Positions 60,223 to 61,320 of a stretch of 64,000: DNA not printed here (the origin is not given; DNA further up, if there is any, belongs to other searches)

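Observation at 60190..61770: Low-GC islet: Doc/Fic toxin paired with an unrecognisable 266-aa upstream protein instead of a Phd-type antitoxin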

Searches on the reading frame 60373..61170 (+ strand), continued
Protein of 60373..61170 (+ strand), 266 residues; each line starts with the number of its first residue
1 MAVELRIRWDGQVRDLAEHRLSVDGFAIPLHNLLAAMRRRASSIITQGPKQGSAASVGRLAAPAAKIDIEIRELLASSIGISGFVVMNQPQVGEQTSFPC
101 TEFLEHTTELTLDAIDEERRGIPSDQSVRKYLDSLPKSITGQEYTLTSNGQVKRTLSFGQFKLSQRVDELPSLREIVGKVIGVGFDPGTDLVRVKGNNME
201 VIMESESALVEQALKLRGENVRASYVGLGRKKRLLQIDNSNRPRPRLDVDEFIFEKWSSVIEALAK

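Call 48: find_related_loci(query=A1, collection=metagenome_contigs, flank=2500)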
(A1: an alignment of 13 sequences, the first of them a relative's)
Query A1 (266 aa) in metagenome_contigs; peptide patterns used: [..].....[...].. (x = any residue, [..] = any of these).
53 stretches matched a pattern; 16 encode a relative of the query (tblastn E <= 1e-3); 16 distinct loci.
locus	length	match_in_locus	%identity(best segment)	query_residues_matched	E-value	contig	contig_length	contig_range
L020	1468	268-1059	46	3-266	3e-77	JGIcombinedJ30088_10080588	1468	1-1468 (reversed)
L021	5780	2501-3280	40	2-266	8e-54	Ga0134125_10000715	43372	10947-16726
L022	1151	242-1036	39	1-266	9e-56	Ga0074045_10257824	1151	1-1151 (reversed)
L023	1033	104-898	37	3-266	6e-53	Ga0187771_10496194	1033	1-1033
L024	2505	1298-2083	39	2-266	5e-44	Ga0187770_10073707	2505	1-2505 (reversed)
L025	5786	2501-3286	36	1-266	7e-40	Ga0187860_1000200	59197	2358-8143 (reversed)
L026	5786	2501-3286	36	1-266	7e-40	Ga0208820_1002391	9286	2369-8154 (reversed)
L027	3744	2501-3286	36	1-266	7e-40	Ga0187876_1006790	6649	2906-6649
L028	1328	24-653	38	57-266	7e-39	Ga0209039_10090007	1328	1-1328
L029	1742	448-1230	37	1-266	9e-38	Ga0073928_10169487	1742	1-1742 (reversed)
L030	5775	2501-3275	39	3-265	2e-28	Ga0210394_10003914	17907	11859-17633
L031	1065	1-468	40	105-257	8e-29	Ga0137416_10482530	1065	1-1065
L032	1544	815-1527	46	1-243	4e-41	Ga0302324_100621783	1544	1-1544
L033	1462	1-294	46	170-266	9e-25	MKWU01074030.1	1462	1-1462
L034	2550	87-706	35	58-266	1e-19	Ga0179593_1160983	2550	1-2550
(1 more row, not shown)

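Call 49: find_related_loci(query=A1, collection=viral_contigs, flank=5000)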
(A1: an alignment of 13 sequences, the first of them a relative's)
Query A1 (266 aa) in viral_contigs; peptide patterns used: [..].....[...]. (x = any residue, [..] = any of these).
25 stretches matched a pattern, but none encodes a relative of the query by tblastn (E <= 1e-3).

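Call 53: fold_search(model_id=the predicted structure, library=viral)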
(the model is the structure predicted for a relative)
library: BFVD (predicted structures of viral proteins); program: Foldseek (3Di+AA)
matches with E <= 10: 971; with E <= 0.001: 2
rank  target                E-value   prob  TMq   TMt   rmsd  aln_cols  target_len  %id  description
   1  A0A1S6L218            3.2e-04  1.00  0.18  0.19  11.2       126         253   12  (no name in the UniProt tables at hand)
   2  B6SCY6                8.3e-04  1.00  0.26  0.56   9.7       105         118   13  Uncharacterized protein P10 [Bacteriophage APSE-5]
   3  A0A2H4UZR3            2.7e-03  1.00  0.23  0.18  14.6       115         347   14  LEF-3 [Operophtera brumata nucleopolyhedrovirus]
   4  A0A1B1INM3            5.0e-03  1.00  0.25  0.26   8.1       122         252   16  (no name in the UniProt tables at hand)
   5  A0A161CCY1            5.3e-03  1.00  0.24  0.17  15.1       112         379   11  LEF-3 [Urbanus proteus nucleopolyhedrovirus]
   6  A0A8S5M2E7            5.3e-03  0.97  0.20  0.20  11.6       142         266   16  DNA ligase [Siphoviridae sp. cthjx9]
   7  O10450                5.9e-03  1.00  0.24  0.19  10.3       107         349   11  LEF-3 [Spodoptera littoralis nuclear polyhedrosis virus]
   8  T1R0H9                8.3e-03  0.93  0.23  0.14  25.2       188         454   12  LEF-3 [Chrysodeixis chalcites nucleopolyhedrovirus]
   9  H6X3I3                1.1e-02  0.85  0.23  0.34  15.0       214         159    9  Uncharacterized protein [Klebsiella phage vB_KleM_RaK2]
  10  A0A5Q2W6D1            1.2e-02  1.00  0.25  0.07   6.4       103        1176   11  (no name in the UniProt tables at hand)
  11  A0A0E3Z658            1.2e-02  1.00  0.25  0.11  11.0       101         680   10  Lef3 [Lambdina fiscellaria nucleopolyhedrovirus]
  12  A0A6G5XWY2            1.2e-02  1.00  0.20  0.21   7.7        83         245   12  (no name in the UniProt tables at hand)
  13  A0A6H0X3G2            1.2e-02  0.91  0.15  0.14  13.8       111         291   15  Uncharacterized protein [Klebsiella phage LASTA]
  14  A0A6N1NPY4            1.4e-02  0.99  0.23  0.46  10.3       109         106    6  eIF-5A [Tupanvirus soda lake]
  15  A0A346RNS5            1.5e-02  1.00  0.26  0.16  11.1       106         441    8  Lef-3 [Cryptophlebia peltastica nucleopolyhedrovirus]
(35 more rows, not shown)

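Call 56: search_protein_families(library=pfam, alignment_id=A2, max_evalue=1)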
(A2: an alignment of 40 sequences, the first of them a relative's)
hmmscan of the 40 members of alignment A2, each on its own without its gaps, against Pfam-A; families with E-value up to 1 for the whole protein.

A. member 1, P0001 (266 aa): 2 families
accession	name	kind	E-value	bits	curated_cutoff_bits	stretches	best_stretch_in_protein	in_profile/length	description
PF02874.29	ATP-synt_ab_N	-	0.18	12.8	20.9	1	175-223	3-50/69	ATP synthase alpha/beta family, beta-barrel domain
PF04221.18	RelB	-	0.22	11.9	22.4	1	81-134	27-81/82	RelB antitoxin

B. families by the number of members that match (of 40 scanned): 22 families
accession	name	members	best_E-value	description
PF09502.15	HrpB4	2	0.13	Bacterial type III secretion protein (HrpB4)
PF20543.3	CowN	1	0.024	N2-fixation sustaining protein CowN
PF23928.1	DUF7266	1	0.025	Family of unknown function (DUF7266)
PF15247.11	SLBP_RNA_bind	1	0.03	Histone RNA hairpin-binding protein RNA-binding domain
PF14339.12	DUF4394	1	0.042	Domain of unknown function (DUF4394)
PF19625.5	DUF6130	1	0.046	Family of unknown function (DUF6130)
PF16464.10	DUF5045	1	0.091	Domain of unknown function (DUF5045)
PF10756.15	bPH_6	1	0.11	Bacterial PH domain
PF06794.17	UPF0270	1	0.11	Uncharacterised protein family (UPF0270)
PF21960.2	RCF1-5-like_lid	1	0.13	RCF1/5-like, AAA+ ATPase lid domain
PF19716.4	DUF6211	1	0.14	Family of unknown function (DUF6211)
PF24491.1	DUF7586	1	0.15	Domain of unknown function (DUF7586)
PF25547.1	WXG100_2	1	0.16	WXG100 like domain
PF02874.29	ATP-synt_ab_N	1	0.18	ATP synthase alpha/beta family, beta-barrel domain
PF19908.4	DUF6381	1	0.18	Family of unknown function (DUF6381)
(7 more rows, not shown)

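Call 61: find_encoding_contigs(protein=P0015, flank=8000, max_places=2)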
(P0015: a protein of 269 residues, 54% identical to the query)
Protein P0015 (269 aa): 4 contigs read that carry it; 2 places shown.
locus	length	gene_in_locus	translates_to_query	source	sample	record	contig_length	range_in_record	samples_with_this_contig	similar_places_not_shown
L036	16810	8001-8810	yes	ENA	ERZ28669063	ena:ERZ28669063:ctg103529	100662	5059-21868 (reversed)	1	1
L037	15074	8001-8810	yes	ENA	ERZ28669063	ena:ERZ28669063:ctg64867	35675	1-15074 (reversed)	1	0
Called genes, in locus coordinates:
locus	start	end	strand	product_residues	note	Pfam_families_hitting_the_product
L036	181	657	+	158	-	-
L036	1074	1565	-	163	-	-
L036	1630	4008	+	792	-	-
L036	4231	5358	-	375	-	-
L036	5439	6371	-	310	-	-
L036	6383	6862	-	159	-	-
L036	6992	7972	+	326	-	PF12760:Zn_ribbon_IS1595, PF12762:DDE_Tnp_IS1595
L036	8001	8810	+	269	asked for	-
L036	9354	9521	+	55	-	-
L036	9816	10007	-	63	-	PF01402:RHH_1 (weak)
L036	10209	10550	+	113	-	-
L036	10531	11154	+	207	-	PF04796:RepA_C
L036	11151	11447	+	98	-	-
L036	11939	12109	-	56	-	-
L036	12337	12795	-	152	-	-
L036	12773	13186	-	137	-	PF13560:HTH_31, PF13744:HTH_37 (weak), PF01381:HTH_3, PF13443:HTH_26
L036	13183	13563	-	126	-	PF05973:Gp49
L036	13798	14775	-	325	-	PF12760:Zn_ribbon_IS1595, PF12762:DDE_Tnp_IS1595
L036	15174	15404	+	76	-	PF19807:DUF6290 (weak), PF05509:TraY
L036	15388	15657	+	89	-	PF05016:ParE_toxin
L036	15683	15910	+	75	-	-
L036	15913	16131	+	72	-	PF04796:RepA_C (weak)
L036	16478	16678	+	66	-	-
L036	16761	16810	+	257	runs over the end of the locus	PF10987:DUF2806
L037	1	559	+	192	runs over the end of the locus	PF12804:NTP_transf_3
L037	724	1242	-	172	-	-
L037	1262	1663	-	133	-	-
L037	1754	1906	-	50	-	-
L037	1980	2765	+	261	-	PF00872:Transposase_mut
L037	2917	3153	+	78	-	-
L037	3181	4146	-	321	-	PF01594:AI-2E_transport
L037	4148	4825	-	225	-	PF00730:HhH-GPD, PF00633:HHH (weak)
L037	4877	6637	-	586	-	PF05837:CENP-H (faint), PF08614:ATG16 (faint)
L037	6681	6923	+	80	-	-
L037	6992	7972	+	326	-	PF12760:Zn_ribbon_IS1595, PF12762:DDE_Tnp_IS1595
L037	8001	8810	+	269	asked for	-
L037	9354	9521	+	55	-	-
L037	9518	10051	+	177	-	-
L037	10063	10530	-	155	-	PF00588:SpoU_methylase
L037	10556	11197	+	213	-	-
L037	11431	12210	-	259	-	PF01609:DDE_Tnp_1 (weak), PF13701:DDE_Tnp_1_4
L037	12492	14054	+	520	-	PF00665:rve, PF22483:Mu-transpos_C_2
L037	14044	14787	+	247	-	PF01695:IstB_IS21, PF20720:nSTAND3 (faint)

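Call 62: find_encoding_contigs(protein=P0038, flank=8000, max_places=2)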
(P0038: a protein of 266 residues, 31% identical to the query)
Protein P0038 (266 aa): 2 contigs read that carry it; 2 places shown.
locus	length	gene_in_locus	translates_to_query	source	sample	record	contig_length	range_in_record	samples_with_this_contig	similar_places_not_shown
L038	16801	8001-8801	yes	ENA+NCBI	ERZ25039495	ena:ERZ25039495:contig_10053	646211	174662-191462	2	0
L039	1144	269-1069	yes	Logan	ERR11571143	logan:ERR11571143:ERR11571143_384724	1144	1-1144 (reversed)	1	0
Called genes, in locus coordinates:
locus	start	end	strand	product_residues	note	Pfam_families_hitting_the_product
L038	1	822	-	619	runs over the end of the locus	PF02445:NadA, PF00890:FAD_binding_2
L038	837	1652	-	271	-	PF02445:NadA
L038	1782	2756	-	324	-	PF19368:WHD_AraR (weak), PF21906:WHD_NrtR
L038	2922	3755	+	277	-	PF01149:Fapy_DNA_glyco, PF06831:H2TH, PF06827:zf-FPG_IleRS (weak)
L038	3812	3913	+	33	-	PF01176:eIF-1a (weak)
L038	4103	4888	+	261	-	PF13365:Trypsin_2, PF00595:PDZ, PF13180:PDZ_2, PF17820:PDZ_6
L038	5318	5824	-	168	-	-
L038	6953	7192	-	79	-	PF12728:HTH_17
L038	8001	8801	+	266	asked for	-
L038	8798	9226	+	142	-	PF02661:Fic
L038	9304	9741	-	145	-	-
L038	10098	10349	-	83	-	-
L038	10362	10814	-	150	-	-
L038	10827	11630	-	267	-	-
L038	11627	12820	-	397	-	-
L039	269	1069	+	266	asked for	-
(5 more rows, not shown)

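Call 63: find_encoding_contigs(protein=P0032, flank=8000, max_places=2)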
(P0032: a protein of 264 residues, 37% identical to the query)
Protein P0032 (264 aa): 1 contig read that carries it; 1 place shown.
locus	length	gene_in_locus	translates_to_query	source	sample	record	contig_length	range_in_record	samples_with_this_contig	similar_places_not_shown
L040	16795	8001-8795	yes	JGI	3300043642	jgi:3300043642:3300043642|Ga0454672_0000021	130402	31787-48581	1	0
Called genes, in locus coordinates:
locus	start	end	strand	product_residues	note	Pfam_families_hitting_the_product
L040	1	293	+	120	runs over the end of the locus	PF07238:PilZ (weak)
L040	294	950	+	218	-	PF00196:GerE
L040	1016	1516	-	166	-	-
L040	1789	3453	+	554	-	PF00023:Ank (faint), PF13857:Ank_5 (faint), PF13606:Ank_3 (faint), PF12796:Ank_2 (weak), PF13637:Ank_4 (weak), PF12796:Ank_2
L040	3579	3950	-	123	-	PF00072:Response_reg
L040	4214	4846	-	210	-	PF13505:OMP_b-brl, PF01389:OmpA_membrane (faint)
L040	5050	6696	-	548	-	PF00171:Aldedh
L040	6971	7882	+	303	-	PF12760:Zn_ribbon_IS1595, PF12762:DDE_Tnp_IS1595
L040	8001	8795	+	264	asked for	-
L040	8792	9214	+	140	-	PF02661:Fic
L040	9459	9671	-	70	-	-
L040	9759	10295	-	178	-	-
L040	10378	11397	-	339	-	-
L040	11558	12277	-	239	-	-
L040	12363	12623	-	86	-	PF00578:AhpC-TSA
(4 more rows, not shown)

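Call 85: search_protein_families(library=pfam, proteins=[L036:6992-7969:+, L014:4240-4410:+], max_evalue=0.01)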
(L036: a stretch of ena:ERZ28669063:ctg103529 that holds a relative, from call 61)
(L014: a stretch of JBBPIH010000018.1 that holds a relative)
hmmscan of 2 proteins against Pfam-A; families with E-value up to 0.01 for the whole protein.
L036:6992-7969:+ (326 aa): 3 families
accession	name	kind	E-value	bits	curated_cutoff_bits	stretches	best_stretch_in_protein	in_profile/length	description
PF12762.13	DDE_Tnp_IS1595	-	2.1e-40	138.7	27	1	142-287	3-153/153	ISXO2-like transposase domain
PF12760.12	Zn_ribbon_IS1595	-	3.3e-09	37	25.4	1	24-69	1-44/46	Transposase zinc-ribbon domain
PF24042.1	DUF7351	-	0.0071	16.6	31.2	0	43-71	3-30/177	Domain of unknown function (DUF7351)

L014:4240-4410:+ (57 aa): 0 families

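Call 88: search_dna_similar(query=window:60373-61170:+, collection=plasmids, mode=protein, max_evalue=0.001, max_rows=10)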
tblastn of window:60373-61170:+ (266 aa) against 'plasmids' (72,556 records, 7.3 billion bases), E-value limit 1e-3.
No match.

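Call 89: search_dna_similar(query=window:60373-61170:+, collection=phages, mode=protein, max_evalue=0.001, max_rows=10)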
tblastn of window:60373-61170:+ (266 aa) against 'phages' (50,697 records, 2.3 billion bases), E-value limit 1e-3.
Records with a match: 3; places in all: 3; records where one place covers at least 80% of the query: 3.
Best place of each record, by identity: <60% 3.
By first word of the organism name: Myxococcus 3.
By host as written in the record: Myxococcus xanthus strain DK883 2; Myxococcus xanthus 1.
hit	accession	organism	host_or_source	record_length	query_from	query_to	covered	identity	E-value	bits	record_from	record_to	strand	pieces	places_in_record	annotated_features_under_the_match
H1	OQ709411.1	Myxococcus phage Mx9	Myxococcus xanthus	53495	1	264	99%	26.9%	8e-12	71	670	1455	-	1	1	hypothetical protein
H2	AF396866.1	Myxococcus phage Mx8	Myxococcus xanthus strain DK883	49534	1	227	85%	27.7%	8e-10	65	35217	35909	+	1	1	p62 | p63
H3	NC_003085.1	Myxococcus phage Mx8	Myxococcus xanthus strain DK883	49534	1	227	85%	27.7%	8e-10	65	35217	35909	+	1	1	hypothetical protein | anti-repressor Ant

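Call 90: get_annotated_region(hit=H1, flank=3000)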
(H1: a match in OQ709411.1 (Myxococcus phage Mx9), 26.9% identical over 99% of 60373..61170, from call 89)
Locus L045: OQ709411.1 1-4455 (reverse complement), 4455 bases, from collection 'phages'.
description: Myxococcus phage Mx9, complete genome.
organism: Myxococcus phage Mx9 (NCBI taxid 235265)
taxonomy: Viruses; Duplodnaviria; Heunggongvirae; Uroviricota; Caudoviricetes; Myxoctovirus
host: Myxococcus xanthus; source: cultured soil (host strain DK816); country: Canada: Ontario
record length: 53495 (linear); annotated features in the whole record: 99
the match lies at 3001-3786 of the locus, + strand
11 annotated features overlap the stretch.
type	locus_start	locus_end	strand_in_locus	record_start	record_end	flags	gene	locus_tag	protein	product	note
CDS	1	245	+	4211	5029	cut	-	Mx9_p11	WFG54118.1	putative antirepressor family protein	rasttk_feature_annotation_tool=annotate_proteins_km er_v2; rasttk_feature_creation_tool=/opt/patric-common/ ...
CDS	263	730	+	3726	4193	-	-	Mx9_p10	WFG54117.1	hypothetical protein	rasttk_feature_annotation_tool=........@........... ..; rasttk_feature_creation_tool=/opt/patric-common/ ...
CDS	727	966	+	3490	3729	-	-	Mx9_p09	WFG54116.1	hypothetical protein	rasttk_feature_annotation_tool=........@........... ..; rasttk_feature_creation_tool=/opt/patric-common/ ...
CDS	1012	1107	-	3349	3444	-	-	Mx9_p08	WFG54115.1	hypothetical protein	rasttk_feature_annotation_tool=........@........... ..; rasttk_feature_creation_tool=/opt/patric-common/ ...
CDS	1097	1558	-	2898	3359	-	-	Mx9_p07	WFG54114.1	putative HNH endonuclease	rasttk_feature_annotation_tool=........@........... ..; rasttk_feature_creation_tool=/opt/patric-common/ ...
CDS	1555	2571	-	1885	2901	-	-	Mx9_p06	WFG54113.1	hypothetical protein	rasttk_feature_annotation_tool=annotate_proteins_km er_v2; rasttk_feature_creation_tool=/opt/patric-common/ ...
CDS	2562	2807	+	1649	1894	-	-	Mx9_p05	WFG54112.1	hypothetical protein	rasttk_feature_annotation_tool=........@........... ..; rasttk_feature_creation_tool=/opt/patric-common/ ...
CDS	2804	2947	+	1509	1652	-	-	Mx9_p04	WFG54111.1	hypothetical protein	rasttk_feature_annotation_tool=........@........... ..; rasttk_feature_creation_tool=/opt/patric-common/ ...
CDS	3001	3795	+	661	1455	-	-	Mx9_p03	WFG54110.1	hypothetical protein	rasttk_feature_annotation_tool=annotate_proteins_km er_v2; rasttk_feature_creation_tool=/opt/patric-common/ ...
CDS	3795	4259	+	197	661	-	-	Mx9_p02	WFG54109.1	putative Doc-like toxin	rasttk_feature_annotation_tool=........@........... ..; rasttk_feature_creation_tool=/opt/patric-common/ ...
CDS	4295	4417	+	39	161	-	-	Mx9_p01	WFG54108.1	hypothetical protein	rasttk_feature_annotation_tool=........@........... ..; rasttk_feature_creation_tool=/opt/patric-common/ ...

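Call 91: get_annotated_region(hit=H3, flank=3000)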
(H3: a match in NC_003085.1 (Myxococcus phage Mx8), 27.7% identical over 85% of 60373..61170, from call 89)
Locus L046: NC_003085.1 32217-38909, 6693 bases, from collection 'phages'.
description: Myxococcus phage Mx8, complete genome.
organism: Myxococcus phage Mx8 (NCBI taxid 49964)
taxonomy: Viruses; Duplodnaviria; Heunggongvirae; Uroviricota; Caudoviricetes; Myxoctovirus; Myxoctovirus Mx8
host: Myxococcus xanthus strain DK883; source: -; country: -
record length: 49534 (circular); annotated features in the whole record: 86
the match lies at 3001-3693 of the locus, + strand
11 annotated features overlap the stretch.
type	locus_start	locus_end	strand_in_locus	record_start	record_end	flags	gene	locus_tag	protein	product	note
CDS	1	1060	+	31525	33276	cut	-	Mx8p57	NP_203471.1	virion structural protein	-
CDS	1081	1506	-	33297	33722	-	-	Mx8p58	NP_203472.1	hypothetical protein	-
CDS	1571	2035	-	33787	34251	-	-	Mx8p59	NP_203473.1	hypothetical protein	-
CDS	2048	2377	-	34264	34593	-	-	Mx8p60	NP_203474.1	hypothetical protein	similar to Mx8 p2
CDS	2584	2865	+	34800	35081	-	-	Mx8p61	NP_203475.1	hypothetical protein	-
CDS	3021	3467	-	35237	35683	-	-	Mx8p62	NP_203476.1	hypothetical protein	-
CDS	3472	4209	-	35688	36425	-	-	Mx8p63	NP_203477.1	anti-repressor Ant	potential antirepressor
CDS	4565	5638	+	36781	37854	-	-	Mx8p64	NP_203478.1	hypothetical protein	-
CDS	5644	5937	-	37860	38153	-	-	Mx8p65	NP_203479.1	hypothetical protein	-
CDS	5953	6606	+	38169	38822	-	-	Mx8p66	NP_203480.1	hypothetical protein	-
CDS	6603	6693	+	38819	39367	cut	-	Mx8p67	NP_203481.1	hypothetical protein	-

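Call 96: search_protein_families(library=phrogs, proteins=[L045:3001-3792:+, L045:3795-4256:+, L046:3001-3693:+], max_evalue=0.01)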
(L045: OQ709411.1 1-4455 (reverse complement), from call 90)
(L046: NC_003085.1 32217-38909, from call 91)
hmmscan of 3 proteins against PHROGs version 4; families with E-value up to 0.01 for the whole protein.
L045:3001-3792:+ (264 aa): 0 families

L045:3795-4256:+ (154 aa): 2 families
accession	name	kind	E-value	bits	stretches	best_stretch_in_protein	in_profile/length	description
phrog_577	-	moron, auxiliary metabolic gene and host takeover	3e-13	50.8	1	12-120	6-111/128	Doc-like toxin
phrog_26655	-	unknown function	0.0042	18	1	64-121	132-190/216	-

L046:3001-3693:+ (231 aa): 0 families
